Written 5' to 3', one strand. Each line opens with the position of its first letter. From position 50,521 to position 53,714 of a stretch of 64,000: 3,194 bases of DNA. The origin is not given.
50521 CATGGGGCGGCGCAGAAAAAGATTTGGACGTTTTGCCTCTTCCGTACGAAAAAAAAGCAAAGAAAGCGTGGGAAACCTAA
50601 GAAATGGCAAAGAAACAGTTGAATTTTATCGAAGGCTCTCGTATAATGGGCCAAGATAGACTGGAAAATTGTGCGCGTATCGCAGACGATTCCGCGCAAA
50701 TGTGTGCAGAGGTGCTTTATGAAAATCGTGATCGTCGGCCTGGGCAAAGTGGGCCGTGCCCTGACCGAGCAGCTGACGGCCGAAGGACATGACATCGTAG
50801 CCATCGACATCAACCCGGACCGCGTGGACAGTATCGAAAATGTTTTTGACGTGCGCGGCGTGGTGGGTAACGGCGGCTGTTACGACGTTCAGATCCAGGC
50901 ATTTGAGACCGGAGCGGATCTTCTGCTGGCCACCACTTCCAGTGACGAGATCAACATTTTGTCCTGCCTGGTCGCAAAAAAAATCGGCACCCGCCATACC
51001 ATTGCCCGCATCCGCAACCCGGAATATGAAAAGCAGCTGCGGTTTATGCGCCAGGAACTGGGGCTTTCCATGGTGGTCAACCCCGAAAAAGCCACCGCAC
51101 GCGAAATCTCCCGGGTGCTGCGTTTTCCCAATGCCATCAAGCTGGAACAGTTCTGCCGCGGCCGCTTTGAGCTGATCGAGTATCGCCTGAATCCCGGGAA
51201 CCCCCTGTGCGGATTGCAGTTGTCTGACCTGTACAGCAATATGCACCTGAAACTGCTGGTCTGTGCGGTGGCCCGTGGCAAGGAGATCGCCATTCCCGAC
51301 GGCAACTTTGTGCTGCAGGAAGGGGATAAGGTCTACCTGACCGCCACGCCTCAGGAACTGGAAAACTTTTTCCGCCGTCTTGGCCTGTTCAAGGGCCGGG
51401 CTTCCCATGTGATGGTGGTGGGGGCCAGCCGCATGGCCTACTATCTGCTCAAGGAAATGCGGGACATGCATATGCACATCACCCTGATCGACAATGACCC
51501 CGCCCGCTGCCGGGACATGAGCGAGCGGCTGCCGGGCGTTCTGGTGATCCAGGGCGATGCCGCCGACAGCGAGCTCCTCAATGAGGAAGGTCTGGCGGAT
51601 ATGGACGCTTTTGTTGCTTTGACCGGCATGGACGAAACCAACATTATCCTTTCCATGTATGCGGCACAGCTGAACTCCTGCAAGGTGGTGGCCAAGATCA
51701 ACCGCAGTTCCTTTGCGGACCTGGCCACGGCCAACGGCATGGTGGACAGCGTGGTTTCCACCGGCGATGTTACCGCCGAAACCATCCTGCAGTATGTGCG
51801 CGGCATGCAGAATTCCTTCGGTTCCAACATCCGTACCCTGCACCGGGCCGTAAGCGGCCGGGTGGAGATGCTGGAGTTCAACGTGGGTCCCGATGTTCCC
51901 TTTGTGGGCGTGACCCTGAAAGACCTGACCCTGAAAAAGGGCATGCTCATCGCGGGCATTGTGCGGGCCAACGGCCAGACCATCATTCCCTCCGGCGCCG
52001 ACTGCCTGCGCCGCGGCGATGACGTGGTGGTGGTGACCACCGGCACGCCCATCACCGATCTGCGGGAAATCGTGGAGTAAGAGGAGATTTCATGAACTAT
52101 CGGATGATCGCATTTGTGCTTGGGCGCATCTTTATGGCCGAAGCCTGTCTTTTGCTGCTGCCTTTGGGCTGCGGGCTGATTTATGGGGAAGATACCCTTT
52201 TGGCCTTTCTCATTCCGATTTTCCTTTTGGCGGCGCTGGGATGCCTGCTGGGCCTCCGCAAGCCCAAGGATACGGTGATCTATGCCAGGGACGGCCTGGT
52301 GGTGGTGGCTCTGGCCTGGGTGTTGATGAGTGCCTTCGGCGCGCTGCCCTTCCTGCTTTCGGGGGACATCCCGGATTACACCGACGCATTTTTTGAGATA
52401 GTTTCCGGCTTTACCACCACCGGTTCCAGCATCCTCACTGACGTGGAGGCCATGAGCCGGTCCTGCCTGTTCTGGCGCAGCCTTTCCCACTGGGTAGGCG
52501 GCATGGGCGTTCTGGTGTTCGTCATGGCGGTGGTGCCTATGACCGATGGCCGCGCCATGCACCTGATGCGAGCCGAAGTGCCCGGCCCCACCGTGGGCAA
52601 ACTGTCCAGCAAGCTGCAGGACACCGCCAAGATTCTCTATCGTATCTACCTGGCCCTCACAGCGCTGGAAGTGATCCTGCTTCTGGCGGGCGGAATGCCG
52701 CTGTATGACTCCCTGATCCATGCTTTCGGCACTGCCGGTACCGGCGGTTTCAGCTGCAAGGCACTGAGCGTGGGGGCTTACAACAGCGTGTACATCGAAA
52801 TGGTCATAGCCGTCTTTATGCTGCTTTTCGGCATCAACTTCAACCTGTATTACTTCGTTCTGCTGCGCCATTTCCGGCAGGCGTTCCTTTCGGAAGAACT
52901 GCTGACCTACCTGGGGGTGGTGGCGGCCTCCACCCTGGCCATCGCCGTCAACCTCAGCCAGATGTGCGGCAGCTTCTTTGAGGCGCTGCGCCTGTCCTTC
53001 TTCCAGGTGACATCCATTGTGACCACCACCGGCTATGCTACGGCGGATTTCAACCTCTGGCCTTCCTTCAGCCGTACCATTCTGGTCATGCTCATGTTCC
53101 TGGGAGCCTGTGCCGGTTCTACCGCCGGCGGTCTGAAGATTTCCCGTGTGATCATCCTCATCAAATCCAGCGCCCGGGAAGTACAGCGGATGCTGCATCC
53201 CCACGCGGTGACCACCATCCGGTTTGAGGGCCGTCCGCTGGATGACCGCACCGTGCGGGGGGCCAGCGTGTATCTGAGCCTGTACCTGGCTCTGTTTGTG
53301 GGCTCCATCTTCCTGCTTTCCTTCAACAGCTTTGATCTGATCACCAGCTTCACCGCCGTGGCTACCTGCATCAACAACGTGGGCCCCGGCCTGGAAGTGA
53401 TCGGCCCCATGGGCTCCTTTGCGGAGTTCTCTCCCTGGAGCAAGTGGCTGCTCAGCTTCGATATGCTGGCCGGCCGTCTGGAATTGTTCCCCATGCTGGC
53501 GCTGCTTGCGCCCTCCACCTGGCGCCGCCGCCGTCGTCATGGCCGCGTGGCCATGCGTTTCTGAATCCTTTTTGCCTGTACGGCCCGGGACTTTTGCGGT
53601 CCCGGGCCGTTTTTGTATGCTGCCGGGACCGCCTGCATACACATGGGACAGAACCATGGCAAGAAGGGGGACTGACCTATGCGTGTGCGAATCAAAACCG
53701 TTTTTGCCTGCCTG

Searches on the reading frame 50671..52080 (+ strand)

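Call 20: search_protein_families(library=ncbifam, proteins=[window:50671-52080:+], max_evalue=1e-10)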
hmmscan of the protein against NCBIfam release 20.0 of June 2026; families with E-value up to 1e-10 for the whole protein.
window:50671-52080:+ (469 aa): 15 families
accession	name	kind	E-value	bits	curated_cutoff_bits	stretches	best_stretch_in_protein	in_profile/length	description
NF007033.0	PRK09496.1-5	equivalog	1.5e-129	433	338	1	17-469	1-448/449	Trk system potassium transporter TrkA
NF007039.0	PRK09496.3-2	equivalog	2e-124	415.8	293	1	17-468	1-444/446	Trk system potassium transporter TrkA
NF007041.0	PRK09496.3-4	equivalog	1.7e-109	366.5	386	1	17-467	1-442/450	Trk system potassium transporter TrkA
NF007035.0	PRK09496.2-2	equivalog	2.1e-105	353.1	521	1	17-469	1-450/455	Trk system potassium transporter TrkA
NF007031.0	PRK09496.1-2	equivalog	3.2e-85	286.9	289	1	17-464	1-447/458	Trk system potassium transporter TrkA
NF007032.0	PRK09496.1-4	equivalog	1.3e-84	284.8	309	1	17-457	1-438/457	Trk system potassium transporter TrkA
NF007034.0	PRK09496.2-1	subfamily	2.6e-79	267.2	344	1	17-380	1-362/445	Trk system potassium transporter TrkA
NF007038.0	PRK09496.2-6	equivalog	7.9e-79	265.5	374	1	17-466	1-442/445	Trk system potassium transporter TrkA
NF007036.0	PRK09496.2-3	subfamily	5.1e-76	256.2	407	1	17-378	1-364/448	Trk system potassium transporter TrkA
NF007030.0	PRK09496.1-1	equivalog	7.8e-73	245.6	371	1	17-457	1-439/458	Trk system potassium transporter TrkA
NF007043.0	PRK09496.3-6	equivalog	1e-72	245.3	384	1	17-351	1-338/445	Trk system potassium transporter TrkA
NF007037.0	PRK09496.2-4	equivalog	1.5e-67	228.4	445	1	17-466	1-451/454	Trk system potassium transporter TrkA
NF007040.0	PRK09496.3-3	equivalog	2.1e-50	171.6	455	1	17-467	4-460/462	Trk system potassium transporter TrkA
NF007042.0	PRK09496.3-5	equivalog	7.2e-42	143.6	467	1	17-456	1-450/466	Trk system potassium transporter TrkA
NF003716.0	PRK05326.1-3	equivalog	8.5e-16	57.5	355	0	396-459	410-472/499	potassium/proton antiporter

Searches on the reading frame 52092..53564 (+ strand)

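Call 20: search_protein_families(library=ncbifam, proteins=[window:52092-53564:+], max_evalue=1e-10)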
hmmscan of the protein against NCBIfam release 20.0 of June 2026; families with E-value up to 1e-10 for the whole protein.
window:52092-53564:+ (490 aa): 2 families
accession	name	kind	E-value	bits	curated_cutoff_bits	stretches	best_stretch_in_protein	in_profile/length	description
NF008020.0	PRK10750.1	equivalog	7e-93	312.3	866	1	1-478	1-482/483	Trk system potassium transporter TrkH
TIGR00933.1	2a38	subfamily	2.6e-87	293.4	331.15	1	83-462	2-391/391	TrkH family potassium uptake protein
